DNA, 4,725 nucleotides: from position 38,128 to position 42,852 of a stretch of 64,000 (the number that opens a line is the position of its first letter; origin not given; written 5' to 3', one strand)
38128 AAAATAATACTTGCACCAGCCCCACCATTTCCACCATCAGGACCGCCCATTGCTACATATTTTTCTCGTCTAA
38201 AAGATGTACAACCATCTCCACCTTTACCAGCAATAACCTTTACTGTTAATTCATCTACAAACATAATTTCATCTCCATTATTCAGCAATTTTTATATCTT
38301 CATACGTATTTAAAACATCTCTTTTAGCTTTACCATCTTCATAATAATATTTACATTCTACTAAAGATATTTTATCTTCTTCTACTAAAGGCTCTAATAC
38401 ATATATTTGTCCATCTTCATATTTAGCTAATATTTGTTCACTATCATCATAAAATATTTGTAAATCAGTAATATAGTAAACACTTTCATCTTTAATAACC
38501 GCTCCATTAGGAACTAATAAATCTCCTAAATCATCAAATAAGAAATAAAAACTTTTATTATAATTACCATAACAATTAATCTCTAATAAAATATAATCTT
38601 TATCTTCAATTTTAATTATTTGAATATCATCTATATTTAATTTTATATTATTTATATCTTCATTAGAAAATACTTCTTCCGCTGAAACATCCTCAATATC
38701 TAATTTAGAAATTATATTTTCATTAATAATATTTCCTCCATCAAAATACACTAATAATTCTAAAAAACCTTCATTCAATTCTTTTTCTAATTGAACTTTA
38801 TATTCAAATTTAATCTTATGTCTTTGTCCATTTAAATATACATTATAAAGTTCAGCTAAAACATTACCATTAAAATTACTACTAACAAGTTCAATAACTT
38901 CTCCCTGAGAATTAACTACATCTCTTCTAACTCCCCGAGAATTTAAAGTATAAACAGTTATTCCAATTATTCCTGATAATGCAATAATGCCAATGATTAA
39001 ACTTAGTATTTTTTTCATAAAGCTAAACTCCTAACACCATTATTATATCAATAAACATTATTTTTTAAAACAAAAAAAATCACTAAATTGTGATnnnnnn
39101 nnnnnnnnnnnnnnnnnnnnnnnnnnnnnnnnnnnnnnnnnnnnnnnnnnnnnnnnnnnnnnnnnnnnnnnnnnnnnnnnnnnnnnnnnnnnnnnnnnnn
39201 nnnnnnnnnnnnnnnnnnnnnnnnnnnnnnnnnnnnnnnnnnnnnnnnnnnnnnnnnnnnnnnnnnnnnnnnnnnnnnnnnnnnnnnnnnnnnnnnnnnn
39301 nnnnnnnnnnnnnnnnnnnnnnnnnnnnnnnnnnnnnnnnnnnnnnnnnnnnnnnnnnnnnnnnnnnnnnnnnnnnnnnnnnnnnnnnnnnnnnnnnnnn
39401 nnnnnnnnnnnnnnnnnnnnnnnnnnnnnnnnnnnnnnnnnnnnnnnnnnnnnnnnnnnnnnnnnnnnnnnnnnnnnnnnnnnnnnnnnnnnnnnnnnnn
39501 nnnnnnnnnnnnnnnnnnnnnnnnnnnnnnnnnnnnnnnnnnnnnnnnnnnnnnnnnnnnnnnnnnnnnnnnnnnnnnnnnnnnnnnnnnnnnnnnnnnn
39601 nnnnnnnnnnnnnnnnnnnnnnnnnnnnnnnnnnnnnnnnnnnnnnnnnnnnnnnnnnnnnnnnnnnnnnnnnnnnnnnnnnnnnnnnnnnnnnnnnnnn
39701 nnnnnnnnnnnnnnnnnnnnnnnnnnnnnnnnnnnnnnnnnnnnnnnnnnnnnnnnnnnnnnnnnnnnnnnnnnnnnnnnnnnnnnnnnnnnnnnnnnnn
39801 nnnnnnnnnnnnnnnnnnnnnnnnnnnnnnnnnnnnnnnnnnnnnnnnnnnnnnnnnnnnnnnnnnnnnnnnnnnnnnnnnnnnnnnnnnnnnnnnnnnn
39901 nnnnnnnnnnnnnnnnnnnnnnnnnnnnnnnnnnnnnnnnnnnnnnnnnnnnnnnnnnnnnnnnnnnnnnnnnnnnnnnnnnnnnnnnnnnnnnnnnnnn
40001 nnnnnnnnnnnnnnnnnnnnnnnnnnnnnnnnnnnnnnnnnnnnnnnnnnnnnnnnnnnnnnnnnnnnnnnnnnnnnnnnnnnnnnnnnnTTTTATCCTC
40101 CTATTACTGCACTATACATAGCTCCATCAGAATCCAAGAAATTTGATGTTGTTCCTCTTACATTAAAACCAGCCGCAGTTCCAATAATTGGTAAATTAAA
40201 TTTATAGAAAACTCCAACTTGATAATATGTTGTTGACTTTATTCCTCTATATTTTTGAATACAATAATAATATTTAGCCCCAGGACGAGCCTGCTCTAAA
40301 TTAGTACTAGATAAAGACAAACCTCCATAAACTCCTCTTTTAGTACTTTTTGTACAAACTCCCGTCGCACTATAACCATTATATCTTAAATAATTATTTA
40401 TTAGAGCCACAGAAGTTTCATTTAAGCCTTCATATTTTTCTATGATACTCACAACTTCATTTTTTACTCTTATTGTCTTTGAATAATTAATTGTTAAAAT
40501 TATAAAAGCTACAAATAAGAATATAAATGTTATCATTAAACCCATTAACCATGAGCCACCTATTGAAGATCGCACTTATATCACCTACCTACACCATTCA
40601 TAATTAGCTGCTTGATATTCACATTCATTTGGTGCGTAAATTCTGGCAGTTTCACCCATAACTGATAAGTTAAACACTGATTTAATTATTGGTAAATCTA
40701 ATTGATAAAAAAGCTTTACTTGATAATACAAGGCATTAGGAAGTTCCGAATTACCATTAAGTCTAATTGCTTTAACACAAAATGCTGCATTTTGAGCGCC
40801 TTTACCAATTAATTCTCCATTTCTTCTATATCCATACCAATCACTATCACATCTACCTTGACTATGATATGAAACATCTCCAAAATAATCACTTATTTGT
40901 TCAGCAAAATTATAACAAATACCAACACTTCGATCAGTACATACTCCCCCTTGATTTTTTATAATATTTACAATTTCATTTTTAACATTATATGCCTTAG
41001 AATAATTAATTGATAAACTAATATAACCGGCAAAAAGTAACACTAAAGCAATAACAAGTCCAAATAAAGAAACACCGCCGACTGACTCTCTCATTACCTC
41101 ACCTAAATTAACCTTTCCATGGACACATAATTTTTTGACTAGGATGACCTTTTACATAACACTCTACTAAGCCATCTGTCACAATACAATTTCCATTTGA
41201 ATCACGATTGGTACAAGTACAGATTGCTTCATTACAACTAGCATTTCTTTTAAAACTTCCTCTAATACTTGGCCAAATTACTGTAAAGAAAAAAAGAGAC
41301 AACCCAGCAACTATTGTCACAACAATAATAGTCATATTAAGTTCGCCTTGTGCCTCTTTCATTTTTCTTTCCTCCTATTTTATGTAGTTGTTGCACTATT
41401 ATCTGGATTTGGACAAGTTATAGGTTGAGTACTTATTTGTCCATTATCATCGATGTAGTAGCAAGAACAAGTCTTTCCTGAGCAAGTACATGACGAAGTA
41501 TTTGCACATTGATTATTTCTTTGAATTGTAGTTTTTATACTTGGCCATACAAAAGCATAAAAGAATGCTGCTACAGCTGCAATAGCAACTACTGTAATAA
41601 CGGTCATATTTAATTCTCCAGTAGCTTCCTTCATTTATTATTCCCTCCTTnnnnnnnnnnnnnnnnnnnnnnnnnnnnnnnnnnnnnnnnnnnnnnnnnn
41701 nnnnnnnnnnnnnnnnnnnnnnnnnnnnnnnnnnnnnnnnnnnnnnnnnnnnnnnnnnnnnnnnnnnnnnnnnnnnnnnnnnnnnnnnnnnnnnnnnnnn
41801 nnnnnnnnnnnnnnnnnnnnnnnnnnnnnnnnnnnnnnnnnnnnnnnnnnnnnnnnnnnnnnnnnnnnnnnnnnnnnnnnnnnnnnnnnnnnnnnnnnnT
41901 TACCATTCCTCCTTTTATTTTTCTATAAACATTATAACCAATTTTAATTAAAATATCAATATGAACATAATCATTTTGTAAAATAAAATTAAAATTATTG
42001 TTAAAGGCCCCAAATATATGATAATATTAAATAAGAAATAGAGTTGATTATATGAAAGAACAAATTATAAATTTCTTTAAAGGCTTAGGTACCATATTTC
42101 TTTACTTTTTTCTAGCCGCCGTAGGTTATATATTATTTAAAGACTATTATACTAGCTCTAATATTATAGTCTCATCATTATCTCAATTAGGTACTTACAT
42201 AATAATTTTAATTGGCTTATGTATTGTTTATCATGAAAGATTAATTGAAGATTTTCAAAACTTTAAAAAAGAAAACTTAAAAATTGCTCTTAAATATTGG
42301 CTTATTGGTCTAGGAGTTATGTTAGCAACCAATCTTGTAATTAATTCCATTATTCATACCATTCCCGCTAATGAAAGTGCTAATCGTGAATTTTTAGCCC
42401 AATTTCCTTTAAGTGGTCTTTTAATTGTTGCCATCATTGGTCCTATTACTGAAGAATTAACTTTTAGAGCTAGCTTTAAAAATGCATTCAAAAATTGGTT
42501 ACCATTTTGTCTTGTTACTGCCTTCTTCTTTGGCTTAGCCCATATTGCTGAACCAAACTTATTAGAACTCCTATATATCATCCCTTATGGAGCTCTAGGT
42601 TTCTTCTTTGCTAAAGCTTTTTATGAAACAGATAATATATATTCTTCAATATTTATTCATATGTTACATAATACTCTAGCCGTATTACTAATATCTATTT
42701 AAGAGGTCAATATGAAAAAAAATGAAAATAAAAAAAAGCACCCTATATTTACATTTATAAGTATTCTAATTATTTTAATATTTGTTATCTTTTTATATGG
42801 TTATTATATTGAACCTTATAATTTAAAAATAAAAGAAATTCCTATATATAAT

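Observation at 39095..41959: Five products of one operon share a 6-residue M[KR][ES][AS]xG leader: a second, non-Flp class of candidate prepilins plus a degenerate TadZ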

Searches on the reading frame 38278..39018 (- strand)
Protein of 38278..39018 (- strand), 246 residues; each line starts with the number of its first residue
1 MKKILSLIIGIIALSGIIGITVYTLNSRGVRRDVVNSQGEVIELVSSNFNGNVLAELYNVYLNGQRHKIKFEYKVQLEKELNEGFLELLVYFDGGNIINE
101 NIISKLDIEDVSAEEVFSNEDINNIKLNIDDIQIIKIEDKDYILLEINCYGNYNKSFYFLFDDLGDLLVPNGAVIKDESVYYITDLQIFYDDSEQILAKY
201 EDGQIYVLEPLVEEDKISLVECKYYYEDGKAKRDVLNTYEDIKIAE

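Call 5: search_protein_families(library=pfam, max_evalue=1, proteins=[window:38278-39018:-])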
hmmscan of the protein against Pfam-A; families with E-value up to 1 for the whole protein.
window:38278-39018:- (246 aa): 2 families
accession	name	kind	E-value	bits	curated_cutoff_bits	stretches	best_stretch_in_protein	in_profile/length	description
PF21892.1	TMEM145_N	-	0.19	12.5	28.1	0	68-109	23-62/131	TMEM145, N-terminal domain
PF07661.19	MORN_2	-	0.4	11.5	29.6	0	221-230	4-13/22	MORN repeat variant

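Call 6: search_protein_families(library=ncbifam, max_evalue=1, proteins=[window:38278-39018:-])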
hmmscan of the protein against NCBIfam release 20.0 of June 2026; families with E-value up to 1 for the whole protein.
window:38278-39018:- (246 aa): 1 family
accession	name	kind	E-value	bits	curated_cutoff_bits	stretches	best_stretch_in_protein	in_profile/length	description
NF006617.0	PRK09184.1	subfamily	0.14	12.2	70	1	100-137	20-57/96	phosphopantetheine-binding protein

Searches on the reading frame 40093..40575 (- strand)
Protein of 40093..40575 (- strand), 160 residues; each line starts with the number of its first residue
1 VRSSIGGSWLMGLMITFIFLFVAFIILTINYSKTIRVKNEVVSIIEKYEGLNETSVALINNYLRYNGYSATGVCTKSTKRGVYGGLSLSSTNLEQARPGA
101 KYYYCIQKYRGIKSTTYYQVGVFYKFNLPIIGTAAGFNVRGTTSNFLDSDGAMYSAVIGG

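Call 5: search_protein_families(library=pfam, max_evalue=1, proteins=[window:40093-40575:-])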
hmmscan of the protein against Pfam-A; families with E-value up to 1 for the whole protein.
window:40093-40575:- (160 aa): 1 family
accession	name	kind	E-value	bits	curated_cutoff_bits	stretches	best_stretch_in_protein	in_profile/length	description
PF15807.10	MAP17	-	0.12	12.9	29.6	1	9-31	31-53/122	Membrane-associated protein 117 kDa, PDZK1-interacting protein 1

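Call 6: search_protein_families(library=ncbifam, max_evalue=1, proteins=[window:40093-40575:-])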
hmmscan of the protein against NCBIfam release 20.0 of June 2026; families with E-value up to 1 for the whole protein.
window:40093-40575:- (160 aa): 1 family
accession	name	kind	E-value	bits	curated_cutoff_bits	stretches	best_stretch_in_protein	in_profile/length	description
NF033688.1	MG406_fam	hypoth_equivalog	0.0063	16.9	40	1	6-43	35-72/118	MG406 family protein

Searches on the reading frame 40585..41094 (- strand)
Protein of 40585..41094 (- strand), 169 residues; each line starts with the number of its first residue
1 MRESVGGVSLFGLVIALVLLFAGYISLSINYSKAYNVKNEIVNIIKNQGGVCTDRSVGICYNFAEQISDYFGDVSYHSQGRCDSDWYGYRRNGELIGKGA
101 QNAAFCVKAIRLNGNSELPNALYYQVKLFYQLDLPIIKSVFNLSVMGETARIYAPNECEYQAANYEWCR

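Call 5: search_protein_families(library=pfam, max_evalue=1, proteins=[window:40585-41094:-])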
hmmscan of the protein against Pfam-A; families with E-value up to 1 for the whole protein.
window:40585-41094:- (169 aa): 0 families

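Call 6: search_protein_families(library=ncbifam, max_evalue=1, proteins=[window:40585-41094:-])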
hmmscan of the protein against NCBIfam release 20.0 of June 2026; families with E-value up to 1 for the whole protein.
window:40585-41094:- (169 aa): 2 families
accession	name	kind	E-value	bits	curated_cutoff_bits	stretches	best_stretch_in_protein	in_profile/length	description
NF047994.1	RP198FamTckup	equivalog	0.039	12.9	650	1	16-49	3-36/348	RP198 family tick cell line-upregulated protein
NF005608.0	PRK07354.1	equivalog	0.15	12.7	128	1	8-23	63-78/81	F0F1 ATP synthase subunit C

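Call 14: find_homologous_proteins(query=window:40585-41094:-)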
Query window:40585-41094:- (169 aa): 110 proteins with E <= 0.001 among 136 candidates.
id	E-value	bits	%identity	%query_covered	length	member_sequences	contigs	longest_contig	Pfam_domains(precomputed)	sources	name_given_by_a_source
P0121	3.9e-109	380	100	100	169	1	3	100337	-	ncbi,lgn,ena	-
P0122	3.3e-95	335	87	100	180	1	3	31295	-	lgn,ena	-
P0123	3.8e-81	289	73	100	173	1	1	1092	-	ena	-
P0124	5.1e-80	285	73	99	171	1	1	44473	-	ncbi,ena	-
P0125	6.6e-78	278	73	99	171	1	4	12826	-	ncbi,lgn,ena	-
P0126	1.3e-75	271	68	99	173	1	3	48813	-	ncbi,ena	-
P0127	2.5e-75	270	66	100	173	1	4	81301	-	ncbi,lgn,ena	-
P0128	3.3e-73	263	70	99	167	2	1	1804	-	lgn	-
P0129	6.2e-71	256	66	100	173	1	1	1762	-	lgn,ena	-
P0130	2.0e-70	254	65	99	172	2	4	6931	-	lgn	-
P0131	2.3e-70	254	65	100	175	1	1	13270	-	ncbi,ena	-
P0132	1.3e-69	251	64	100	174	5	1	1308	-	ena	-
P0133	1.6e-69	251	66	100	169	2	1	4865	-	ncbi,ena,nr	ncbi:MAG: hypothetical protein K2J20_06055 [Bacilli bacterium]|nr:hypothetical protein [Bacilli bact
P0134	1.7e-69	251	69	96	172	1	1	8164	-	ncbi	-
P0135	2.7e-69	250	64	100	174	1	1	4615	-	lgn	-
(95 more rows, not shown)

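Call 49: predict_structure(alignment_id=A3)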
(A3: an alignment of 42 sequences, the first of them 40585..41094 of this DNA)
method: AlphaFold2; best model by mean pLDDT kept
length: 169 residues; sequences in the alignment: 42
mean_pLDDT: 80.9   pTM: 0.70
mean pLDDT of the five models: 80.9, 80.6, 80.2, 79.4, 75.6
residues with pLDDT >= 90: 19; 70-90: 127; 50-70: 23; < 50: 0
segments of 3 or more residues with pLDDT < 50: none
pLDDT, mean of each block of 10 residues (from residue 1): 73 91 86 88 85 74 85 81 89 86 88 63 86 63 81 78 77
secondary structure, 60 per line:
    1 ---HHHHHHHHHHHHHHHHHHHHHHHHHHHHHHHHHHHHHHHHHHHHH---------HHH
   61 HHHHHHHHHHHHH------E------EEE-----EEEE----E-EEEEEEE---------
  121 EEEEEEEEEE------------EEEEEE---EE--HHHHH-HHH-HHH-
elements in order: H4-48 H58-73 E87-89 E95-98 E105-111 E121-130 E143-148 H156-160
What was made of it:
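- On Type IV (class III signal) prepilins: The AF2 model of the 169-aa protein has helix 4-48, helix 58-73 and five strands (call 49).
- The med169 model has a 45-residue N-terminal helix plus a beta-sheet (call 49).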

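Call 52: fold_search(model_id=the predicted structure, library=pdb)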
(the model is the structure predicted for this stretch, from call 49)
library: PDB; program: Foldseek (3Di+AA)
matches with E <= 10: 284; with E <= 0.001: 0
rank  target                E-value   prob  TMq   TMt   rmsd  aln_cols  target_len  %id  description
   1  8s9i_A                5.9e-01  0.03  0.13  0.08  16.4       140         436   11  Crystal structure of the gp32 C-terminal peptide/Dda/dT8 (released 2023-06-28)
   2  2gtl_M                6.3e-01  0.06  0.18  0.15  13.7       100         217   10  Lumbricus Erythrocruorin at 3.5A resolution (released 2006-07-18)
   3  6yfl_AB               7.6e-01  0.08  0.19  0.21  12.6       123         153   15  Virus-like particle of bacteriophage ESE020 (released 2020-09-02)
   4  8vd8_A                9.7e-01  0.02  0.14  0.06  13.6       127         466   12  SaPI1 portal structure in mature capsids containing DNA (released 2024-01-10)
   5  8co1_A1               1.1e+00  0.08  0.19  0.07  10.5        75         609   12  Type II Secretion System (released 2024-04-10)
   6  8f2r_C                1.2e+00  0.07  0.20  0.17  22.0       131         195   11  Human CCC complex (released 2023-05-24)
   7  6yft_AA               1.2e+00  0.04  0.16  0.20   6.6        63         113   11  Virus-like particle of Wenzhou levi-like virus 1 (released 2020-09-02)
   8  5fs4_A                1.3e+00  0.18  0.23  0.31   6.3        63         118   17  Bacteriophage AP205 coat protein (released 2016-09-21)
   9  1x82                  1.3e+00  0.11  0.12  0.11   3.8        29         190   10  CRYSTAL STRUCTURE OF PHOSPHOGLUCOSE ISOMERASE FROM PYROCOCCUS FURIOSUS WITH BOUND 5-phospho-D-arabinonate (released 2004-10-12)
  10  5zep_x                1.4e+00  0.11  0.22  0.34   8.2        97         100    9  M. smegmatis hibernating state 70S ribosome structure (released 2018-09-26)
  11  5ohl_A                1.4e+00  0.08  0.19  0.28   7.1        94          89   10  K6-specific affimer bound to K6 diUb (released 2017-10-04)
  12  8v8b                  1.5e+00  0.02  0.16  0.07  17.1       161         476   10  Structure of 80alpha portal protein expressed in E. coli (released 2024-01-10)
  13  6yfc_AA               1.6e+00  0.12  0.20  0.26   5.6        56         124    7  Virus-like particle of bacteriophage AVE019 (released 2020-09-02)
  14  9hau_AA               1.6e+00  0.08  0.22  0.29   6.6        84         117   12  pT=3 virus-like particle of ssRNA phage Hubei14 coat protein (released 2024-11-13)
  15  5lqp_AB               1.7e+00  0.10  0.20  0.26   6.8        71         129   21  Cryo-EM reconstruction of bacteriophage AP205 virus-like particles. (released 2016-12-14)
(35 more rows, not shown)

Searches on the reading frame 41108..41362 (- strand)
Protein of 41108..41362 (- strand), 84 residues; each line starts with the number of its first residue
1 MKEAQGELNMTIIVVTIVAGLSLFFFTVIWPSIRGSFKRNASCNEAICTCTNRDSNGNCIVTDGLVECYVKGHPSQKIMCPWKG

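Call 5: search_protein_families(library=pfam, max_evalue=1, proteins=[window:41108-41362:-])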
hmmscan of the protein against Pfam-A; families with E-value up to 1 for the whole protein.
window:41108-41362:- (84 aa): 0 families

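Call 6: search_protein_families(library=ncbifam, max_evalue=1, proteins=[window:41108-41362:-])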
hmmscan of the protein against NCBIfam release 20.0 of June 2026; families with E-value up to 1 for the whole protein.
window:41108-41362:- (84 aa): 2 families
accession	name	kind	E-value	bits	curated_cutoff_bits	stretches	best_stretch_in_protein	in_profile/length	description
NF037934.1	holdfast_HfaA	equivalog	0.11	12.9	50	1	44-67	25-48/115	holdfast anchoring protein HfaA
NF041560.1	T6SS_Burk_ExIF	subfamily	0.16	11.6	90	1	9-50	161-201/234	putative type VI secretion system effector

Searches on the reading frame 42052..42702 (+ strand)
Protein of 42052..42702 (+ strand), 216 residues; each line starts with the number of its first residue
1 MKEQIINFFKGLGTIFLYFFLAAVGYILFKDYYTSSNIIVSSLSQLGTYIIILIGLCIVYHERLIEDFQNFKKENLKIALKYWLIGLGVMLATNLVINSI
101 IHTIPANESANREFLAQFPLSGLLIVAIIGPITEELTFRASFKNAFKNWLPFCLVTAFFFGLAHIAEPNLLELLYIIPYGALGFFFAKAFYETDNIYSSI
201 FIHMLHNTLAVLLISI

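Call 5: search_protein_families(library=pfam, max_evalue=1, proteins=[window:42052-42702:+])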
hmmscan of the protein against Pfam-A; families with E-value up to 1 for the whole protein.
window:42052-42702:+ (216 aa): 4 families
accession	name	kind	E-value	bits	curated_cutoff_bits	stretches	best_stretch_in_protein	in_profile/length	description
PF02517.21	Rce1-like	-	1e-15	58.2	22.4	1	119-208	4-92/93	Type II CAAX prenyl endopeptidase Rce1-like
PF03334.19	PhaG_MnhG_YufB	-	0.058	14.1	23.4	1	17-93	7-68/80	Na+/H+ antiporter subunit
PF22990.1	ABHD16_N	-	0.077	13.5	27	1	3-58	34-86/125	Phosphatidylserine Lipase ABHD16 N-terminal domain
PF18895.5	T4SS_pilin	-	0.12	12.9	26.6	1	39-98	12-69/71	Type IV secretion system pilin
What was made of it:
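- On CPBP (Rce1-like) intramembrane proteases (neighbour gene 42052-42702): PF02517 E=1e-15 (call 5).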

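Call 6: search_protein_families(library=ncbifam, max_evalue=1, proteins=[window:42052-42702:+])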
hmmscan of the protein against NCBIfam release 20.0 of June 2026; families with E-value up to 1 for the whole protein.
window:42052-42702:+ (216 aa): 4 families
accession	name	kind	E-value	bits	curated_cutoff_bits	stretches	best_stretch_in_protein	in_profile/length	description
NF041647.1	ABC_perm_CPBP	equivalog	1.7e-16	60.2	435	1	14-215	425-635/636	ABC transporter permease subunit/CPBP intramembrane protease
NF046050.1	CPBP_fam_MroQ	equivalog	8.5e-10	38.5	270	1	28-213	29-223/243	intramembrane glutamic endopeptidase MroQ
NF033192.3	CPBP_JDVT_MrtJ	equivalog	1.8e-06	28.6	75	1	124-211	2-96/98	JDVT-CTERM system glutamic-type intramembrane protease MrtJ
NF006357.0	PRK08578.2-1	equivalog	0.041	13.7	304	1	10-46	123-157/282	preprotein translocase subunit SecF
